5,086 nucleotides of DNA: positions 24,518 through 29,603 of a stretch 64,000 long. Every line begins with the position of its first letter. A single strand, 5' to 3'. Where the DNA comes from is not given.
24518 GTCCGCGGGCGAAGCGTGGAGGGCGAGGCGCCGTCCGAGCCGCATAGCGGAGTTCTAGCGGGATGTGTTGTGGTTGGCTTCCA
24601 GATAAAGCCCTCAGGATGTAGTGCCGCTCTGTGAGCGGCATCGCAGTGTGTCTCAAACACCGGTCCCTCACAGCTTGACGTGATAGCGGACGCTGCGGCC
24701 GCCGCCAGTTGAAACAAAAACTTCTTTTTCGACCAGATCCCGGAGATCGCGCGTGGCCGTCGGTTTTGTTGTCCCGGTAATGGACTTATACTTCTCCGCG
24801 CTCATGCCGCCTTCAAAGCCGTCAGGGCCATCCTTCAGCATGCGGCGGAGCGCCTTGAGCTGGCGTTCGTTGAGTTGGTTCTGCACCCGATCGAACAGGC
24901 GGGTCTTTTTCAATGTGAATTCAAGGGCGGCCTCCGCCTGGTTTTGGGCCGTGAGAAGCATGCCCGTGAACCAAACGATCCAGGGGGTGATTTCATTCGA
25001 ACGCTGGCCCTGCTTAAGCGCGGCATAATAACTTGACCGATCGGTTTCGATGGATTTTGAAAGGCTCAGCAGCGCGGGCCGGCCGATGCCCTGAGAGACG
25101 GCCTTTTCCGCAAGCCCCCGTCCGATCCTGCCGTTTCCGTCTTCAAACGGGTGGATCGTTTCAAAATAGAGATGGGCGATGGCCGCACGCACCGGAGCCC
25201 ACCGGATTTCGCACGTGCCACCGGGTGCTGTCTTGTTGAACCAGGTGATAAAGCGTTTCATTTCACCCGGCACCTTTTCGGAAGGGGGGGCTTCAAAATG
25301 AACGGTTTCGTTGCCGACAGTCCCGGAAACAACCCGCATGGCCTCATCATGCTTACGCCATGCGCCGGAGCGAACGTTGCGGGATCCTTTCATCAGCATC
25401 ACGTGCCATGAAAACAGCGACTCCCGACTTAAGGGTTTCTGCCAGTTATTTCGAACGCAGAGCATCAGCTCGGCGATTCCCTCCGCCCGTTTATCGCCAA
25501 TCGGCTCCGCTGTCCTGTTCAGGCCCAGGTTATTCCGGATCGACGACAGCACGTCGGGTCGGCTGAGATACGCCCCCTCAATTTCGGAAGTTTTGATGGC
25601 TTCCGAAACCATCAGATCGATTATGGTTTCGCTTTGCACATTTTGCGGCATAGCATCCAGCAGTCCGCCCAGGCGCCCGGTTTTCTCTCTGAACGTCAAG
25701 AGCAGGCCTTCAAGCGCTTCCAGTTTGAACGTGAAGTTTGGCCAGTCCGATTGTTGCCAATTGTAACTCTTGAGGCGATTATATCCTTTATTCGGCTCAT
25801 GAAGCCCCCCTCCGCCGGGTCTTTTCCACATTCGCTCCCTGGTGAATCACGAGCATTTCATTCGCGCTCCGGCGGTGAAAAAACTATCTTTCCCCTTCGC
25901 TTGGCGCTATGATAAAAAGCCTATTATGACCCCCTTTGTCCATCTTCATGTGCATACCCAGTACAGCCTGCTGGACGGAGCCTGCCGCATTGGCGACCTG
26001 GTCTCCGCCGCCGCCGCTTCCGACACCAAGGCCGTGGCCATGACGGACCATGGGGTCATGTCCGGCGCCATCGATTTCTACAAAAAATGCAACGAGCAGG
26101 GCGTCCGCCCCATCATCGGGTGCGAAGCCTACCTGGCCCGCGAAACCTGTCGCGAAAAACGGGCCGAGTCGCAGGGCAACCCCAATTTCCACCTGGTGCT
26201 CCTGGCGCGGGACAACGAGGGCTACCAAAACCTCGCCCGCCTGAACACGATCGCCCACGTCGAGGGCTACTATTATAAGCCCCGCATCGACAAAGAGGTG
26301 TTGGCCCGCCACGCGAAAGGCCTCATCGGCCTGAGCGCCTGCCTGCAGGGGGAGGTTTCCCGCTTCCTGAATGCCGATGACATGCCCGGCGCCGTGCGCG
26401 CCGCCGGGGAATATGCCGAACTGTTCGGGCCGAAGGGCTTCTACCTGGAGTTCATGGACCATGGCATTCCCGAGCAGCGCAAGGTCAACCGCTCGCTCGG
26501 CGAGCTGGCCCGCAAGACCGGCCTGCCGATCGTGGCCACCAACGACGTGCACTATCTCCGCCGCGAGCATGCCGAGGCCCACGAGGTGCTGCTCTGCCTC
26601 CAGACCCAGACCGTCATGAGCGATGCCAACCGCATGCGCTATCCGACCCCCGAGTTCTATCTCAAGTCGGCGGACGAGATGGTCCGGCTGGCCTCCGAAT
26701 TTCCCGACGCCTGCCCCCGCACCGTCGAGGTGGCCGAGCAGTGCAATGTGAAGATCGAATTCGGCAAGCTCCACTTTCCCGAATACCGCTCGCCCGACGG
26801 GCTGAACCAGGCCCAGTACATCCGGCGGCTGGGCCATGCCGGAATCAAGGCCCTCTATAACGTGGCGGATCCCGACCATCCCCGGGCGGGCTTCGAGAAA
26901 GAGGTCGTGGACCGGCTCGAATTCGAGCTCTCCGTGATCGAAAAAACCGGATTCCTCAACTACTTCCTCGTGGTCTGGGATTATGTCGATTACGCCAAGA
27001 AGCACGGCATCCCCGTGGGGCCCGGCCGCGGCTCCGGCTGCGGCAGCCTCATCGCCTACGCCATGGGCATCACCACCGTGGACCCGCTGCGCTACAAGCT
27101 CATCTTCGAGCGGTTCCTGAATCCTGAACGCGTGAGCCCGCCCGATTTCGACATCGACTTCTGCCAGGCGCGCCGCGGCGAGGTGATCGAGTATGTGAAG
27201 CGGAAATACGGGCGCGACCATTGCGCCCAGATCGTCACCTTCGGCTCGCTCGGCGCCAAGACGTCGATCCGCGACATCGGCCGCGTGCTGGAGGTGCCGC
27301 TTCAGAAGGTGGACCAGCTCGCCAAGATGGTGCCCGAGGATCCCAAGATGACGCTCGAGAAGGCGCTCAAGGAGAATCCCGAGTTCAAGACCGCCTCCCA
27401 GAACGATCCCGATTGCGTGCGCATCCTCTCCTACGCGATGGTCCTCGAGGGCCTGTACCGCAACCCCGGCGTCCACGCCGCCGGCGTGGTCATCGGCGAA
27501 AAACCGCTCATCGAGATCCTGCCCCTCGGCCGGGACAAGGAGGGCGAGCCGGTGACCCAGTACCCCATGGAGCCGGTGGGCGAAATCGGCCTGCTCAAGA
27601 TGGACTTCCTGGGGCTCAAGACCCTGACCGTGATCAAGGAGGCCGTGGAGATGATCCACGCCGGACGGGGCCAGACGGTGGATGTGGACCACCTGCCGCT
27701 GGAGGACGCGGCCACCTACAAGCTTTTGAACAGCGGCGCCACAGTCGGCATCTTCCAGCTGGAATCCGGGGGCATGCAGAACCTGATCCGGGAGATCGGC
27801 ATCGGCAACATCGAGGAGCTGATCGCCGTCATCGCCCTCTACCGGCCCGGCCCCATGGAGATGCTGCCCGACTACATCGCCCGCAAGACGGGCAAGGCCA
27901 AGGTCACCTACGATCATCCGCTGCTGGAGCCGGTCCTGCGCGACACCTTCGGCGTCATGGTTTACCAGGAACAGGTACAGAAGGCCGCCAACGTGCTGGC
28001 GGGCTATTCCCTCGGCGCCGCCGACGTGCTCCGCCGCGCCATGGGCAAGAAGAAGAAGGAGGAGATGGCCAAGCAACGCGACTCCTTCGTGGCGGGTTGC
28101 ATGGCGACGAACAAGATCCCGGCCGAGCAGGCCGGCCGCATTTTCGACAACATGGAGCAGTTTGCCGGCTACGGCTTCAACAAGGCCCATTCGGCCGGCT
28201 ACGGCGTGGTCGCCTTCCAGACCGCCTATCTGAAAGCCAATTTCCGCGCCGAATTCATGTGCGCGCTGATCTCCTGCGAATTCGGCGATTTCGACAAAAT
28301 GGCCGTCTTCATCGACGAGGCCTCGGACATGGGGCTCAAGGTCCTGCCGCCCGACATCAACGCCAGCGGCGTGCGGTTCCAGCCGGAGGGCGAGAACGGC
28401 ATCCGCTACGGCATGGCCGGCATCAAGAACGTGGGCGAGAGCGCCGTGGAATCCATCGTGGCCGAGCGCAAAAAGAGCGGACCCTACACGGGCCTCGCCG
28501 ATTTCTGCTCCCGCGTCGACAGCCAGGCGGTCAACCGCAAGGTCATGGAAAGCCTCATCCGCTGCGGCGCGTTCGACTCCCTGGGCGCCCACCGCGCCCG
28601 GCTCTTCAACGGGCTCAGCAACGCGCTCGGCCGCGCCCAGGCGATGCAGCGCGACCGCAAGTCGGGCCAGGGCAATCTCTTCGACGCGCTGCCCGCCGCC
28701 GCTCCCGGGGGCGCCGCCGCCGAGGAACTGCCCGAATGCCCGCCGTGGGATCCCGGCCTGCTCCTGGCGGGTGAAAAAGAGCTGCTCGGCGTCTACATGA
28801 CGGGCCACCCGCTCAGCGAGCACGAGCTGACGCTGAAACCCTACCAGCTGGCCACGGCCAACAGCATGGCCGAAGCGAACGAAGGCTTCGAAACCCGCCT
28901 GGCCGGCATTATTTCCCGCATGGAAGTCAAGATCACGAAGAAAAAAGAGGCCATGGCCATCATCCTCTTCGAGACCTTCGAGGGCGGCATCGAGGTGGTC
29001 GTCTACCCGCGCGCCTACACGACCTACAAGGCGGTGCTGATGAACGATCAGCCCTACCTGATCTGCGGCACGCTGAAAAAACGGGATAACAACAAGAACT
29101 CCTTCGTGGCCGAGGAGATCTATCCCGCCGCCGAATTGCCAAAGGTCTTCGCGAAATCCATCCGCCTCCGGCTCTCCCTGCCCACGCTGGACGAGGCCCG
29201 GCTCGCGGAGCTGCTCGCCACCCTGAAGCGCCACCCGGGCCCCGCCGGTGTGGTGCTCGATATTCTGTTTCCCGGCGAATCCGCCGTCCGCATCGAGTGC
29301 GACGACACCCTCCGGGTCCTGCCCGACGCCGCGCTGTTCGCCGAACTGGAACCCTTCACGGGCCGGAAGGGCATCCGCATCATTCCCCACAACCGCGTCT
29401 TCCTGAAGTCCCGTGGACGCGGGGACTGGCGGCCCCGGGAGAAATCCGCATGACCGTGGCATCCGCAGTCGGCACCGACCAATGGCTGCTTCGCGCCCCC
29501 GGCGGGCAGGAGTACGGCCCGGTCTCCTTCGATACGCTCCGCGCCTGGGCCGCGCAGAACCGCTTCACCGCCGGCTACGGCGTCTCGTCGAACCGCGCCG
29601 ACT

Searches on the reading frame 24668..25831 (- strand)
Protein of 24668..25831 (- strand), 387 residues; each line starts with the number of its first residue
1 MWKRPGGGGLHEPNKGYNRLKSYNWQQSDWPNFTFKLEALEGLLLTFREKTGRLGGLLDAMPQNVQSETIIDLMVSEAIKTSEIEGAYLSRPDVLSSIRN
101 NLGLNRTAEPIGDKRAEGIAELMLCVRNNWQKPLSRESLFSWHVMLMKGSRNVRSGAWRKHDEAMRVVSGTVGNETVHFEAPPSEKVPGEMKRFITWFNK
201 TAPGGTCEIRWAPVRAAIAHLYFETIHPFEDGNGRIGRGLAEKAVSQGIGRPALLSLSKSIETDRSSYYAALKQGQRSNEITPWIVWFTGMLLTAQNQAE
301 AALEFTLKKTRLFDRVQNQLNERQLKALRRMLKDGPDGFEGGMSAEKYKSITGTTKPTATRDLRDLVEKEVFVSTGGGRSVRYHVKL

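Call 13: search_protein_families(library=pfam, proteins=[window:24668-25831:-], max_evalue=0.001)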
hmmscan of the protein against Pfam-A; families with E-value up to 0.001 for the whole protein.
window:24668-25831:- (387 aa): 2 families
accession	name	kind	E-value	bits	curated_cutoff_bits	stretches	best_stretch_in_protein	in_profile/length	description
PF13776.11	DUF4172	-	6.5e-24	84.5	25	1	23-104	1-82/82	Domain of unknown function (DUF4172)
PF02661.23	Fic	-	5.4e-16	59.7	24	1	133-241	1-89/93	Fic/DOC family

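Call 94: search_protein_families(library=padloc, proteins=[window:24668-25831:-], max_evalue=0.001)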
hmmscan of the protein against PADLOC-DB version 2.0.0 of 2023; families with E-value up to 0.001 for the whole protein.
window:24668-25831:- (387 aa): 6 families
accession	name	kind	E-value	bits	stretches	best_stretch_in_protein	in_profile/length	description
PDLC03963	SoFic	-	6.8e-45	152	1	38-383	23-349/361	-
PDLC04836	PDC-S04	-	2.8e-14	50.9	1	121-280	76-217/244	-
PDLC04966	PDC-S24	-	3.6e-14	50.5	1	129-274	228-367/497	-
PDLC04837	PDC-S04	-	2e-13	48.2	1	126-245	77-183/234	-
PDLC04840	PDC-S04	-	5.8e-10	37.3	1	67-240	5-169/227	-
PDLC04839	PDC-S04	-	3.8e-09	34.5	1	179-279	92-190/205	-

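Call 95: search_protein_families(library=ncbifam, proteins=[window:24668-25831:-], max_evalue=0.01)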
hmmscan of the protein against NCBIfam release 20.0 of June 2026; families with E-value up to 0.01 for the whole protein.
window:24668-25831:- (387 aa): 3 families
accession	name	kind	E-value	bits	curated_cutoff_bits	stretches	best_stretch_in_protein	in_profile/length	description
NF046030.1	ProtAdlyltaseSoFic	equivalog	1.3e-13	50.6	550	1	214-304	180-268/361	protein adenylyltransferase Fic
NF041381.1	XopAC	subfamily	0.00012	20.9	450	1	133-238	303-404/451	XopAC/AvrAC family type III secretion system effector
TIGR02613.1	mob_myst_B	hypoth_equivalog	0.0019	18.2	124.4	1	220-284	116-181/186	mobile mystery protein B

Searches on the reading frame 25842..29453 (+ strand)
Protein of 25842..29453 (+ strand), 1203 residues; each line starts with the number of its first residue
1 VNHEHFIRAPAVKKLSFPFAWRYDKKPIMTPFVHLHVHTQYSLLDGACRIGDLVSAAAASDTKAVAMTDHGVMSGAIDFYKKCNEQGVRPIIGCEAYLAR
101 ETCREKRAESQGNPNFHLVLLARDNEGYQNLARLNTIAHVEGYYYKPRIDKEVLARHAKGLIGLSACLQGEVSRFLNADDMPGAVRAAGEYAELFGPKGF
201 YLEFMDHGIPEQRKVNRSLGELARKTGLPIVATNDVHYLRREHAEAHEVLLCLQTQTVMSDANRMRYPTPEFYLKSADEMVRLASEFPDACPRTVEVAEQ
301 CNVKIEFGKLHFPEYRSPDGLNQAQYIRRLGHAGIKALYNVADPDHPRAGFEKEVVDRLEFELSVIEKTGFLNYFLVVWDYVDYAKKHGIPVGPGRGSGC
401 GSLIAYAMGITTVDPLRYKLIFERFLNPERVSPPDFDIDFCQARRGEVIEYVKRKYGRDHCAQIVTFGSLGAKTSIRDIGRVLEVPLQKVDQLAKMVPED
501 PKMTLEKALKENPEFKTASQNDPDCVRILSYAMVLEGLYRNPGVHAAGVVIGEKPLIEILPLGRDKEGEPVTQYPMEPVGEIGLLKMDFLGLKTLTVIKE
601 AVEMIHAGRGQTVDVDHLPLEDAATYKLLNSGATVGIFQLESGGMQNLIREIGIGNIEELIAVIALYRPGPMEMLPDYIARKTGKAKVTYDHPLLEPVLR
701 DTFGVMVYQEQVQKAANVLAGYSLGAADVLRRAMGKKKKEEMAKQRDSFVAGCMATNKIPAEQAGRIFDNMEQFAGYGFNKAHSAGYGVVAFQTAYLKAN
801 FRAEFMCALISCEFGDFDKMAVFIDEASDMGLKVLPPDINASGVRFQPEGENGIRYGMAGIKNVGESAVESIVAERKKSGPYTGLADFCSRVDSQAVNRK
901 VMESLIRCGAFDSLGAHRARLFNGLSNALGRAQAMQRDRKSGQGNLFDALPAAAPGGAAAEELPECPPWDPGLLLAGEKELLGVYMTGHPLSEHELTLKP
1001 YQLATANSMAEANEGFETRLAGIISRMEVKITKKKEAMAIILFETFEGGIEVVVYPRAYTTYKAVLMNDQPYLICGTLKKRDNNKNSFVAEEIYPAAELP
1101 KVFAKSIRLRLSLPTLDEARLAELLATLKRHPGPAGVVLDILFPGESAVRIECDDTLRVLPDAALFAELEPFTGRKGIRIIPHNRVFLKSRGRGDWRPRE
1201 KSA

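Call 13: search_protein_families(library=pfam, proteins=[window:25842-29453:+], max_evalue=0.001)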
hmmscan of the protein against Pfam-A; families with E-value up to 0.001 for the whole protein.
window:25842-29453:+ (1203 aa): 5 families
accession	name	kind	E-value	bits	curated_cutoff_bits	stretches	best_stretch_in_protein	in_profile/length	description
PF07733.18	DNA_pol3_alpha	-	4.4e-96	321.9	23.9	1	326-591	2-260/260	Bacterial DNA polymerase III alpha NTPase domain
PF17657.6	DNA_pol3_finger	-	1.3e-60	203.9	22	1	594-756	1-165/166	Bacterial DNA polymerase III alpha subunit finger domain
PF02811.25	PHP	-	1.3e-53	182.2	26.4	1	34-207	1-164/164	PHP domain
PF14579.12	HHH_6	-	3.5e-33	114.1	25.6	1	831-921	1-90/90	Helix-hairpin-helix motif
PF01336.31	tRNA_anti-codon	-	0.00011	22.5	27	1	1019-1095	2-74/75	OB-fold nucleic acid binding domain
